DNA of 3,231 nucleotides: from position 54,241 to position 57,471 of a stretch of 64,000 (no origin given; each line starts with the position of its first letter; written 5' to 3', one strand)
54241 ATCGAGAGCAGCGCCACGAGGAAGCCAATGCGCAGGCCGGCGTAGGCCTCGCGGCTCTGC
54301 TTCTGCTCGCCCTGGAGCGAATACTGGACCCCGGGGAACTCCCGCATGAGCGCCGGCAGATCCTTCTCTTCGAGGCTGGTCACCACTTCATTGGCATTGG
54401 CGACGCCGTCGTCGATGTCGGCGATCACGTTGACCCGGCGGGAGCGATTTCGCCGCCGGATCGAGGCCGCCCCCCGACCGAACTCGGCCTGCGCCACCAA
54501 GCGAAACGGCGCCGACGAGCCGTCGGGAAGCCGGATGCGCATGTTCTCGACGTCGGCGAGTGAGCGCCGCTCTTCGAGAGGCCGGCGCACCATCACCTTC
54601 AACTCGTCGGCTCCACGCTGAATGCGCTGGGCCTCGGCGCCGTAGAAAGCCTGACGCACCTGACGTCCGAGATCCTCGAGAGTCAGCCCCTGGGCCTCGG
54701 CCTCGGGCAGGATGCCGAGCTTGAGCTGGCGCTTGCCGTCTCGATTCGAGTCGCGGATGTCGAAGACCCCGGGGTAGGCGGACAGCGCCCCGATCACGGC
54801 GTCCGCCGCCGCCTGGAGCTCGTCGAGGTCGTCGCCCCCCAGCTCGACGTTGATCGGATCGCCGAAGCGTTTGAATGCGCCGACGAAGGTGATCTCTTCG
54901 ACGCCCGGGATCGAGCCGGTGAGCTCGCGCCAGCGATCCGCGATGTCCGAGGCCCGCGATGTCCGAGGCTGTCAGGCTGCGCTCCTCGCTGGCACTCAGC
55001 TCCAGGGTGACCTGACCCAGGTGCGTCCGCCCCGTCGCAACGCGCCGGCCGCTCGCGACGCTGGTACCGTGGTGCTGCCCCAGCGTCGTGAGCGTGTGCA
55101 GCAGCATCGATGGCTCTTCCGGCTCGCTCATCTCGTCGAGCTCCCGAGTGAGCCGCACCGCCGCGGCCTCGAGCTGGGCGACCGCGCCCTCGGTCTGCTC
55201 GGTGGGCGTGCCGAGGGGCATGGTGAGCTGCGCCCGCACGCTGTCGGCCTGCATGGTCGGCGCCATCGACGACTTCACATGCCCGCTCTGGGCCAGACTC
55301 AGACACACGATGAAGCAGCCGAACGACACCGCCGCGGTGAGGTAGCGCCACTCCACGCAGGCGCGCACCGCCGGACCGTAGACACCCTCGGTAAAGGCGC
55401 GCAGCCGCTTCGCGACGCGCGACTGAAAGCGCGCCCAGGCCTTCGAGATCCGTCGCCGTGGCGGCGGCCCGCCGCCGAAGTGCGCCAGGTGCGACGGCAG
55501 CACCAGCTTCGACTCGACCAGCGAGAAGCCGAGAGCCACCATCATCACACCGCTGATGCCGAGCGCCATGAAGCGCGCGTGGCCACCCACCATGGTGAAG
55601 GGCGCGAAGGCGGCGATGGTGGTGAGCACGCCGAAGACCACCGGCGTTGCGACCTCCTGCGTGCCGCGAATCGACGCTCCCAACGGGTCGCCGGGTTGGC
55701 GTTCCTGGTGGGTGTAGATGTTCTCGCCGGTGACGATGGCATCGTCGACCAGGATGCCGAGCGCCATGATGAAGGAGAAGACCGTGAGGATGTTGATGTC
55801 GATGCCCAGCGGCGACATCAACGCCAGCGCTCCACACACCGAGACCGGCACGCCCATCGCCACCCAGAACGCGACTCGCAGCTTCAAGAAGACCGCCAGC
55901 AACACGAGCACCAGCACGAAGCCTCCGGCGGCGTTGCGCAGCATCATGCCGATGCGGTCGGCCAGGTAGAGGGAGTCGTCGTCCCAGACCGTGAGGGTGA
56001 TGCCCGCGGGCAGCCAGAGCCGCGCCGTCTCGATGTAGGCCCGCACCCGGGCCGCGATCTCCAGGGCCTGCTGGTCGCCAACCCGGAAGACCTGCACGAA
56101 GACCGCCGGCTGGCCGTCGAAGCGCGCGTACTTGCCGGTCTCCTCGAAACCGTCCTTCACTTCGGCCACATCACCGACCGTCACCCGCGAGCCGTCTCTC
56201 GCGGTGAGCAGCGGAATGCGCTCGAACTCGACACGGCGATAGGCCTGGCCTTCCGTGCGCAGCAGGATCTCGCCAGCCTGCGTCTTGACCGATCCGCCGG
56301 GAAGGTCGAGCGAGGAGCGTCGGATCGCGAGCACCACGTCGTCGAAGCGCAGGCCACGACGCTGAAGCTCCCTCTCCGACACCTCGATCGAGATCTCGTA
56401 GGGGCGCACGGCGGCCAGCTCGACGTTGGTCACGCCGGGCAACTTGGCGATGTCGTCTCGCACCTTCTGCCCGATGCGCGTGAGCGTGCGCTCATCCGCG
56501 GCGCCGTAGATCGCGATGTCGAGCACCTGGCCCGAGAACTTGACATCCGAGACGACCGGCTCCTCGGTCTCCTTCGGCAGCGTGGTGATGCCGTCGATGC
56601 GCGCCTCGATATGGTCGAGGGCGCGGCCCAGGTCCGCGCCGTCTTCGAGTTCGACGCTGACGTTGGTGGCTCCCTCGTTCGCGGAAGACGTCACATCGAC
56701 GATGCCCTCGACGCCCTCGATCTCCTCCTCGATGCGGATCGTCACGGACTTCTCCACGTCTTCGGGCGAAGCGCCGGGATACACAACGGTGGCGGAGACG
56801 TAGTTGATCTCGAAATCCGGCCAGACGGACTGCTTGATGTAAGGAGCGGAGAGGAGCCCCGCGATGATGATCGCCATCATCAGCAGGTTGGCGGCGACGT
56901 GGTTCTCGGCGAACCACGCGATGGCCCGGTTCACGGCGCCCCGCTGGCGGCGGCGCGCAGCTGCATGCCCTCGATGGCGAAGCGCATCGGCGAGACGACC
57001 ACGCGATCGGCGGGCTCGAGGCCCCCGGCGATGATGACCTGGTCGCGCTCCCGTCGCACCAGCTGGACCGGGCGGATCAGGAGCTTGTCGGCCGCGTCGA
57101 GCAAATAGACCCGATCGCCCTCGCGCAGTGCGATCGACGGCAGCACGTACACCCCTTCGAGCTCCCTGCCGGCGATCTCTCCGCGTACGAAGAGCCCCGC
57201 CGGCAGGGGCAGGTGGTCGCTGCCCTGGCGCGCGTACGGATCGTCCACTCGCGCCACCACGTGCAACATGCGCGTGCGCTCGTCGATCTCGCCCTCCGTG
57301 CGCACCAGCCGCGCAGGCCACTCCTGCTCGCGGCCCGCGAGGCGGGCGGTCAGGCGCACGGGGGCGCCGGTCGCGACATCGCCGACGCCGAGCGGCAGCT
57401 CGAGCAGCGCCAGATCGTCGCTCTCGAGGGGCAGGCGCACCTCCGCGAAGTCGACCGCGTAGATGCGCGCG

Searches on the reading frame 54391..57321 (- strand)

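Call 92: search_protein_families(library=pfam, proteins=[window:54391-57321:-], max_evalue=0.001)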
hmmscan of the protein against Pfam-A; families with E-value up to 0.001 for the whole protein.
window:54391-57321:- (977 aa): 1 family
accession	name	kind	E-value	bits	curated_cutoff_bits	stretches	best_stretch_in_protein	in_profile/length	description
PF00873.25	ACR_tran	-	1.7e-91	307.9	28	1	136-721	4-586/1021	AcrB/AcrD/AcrF family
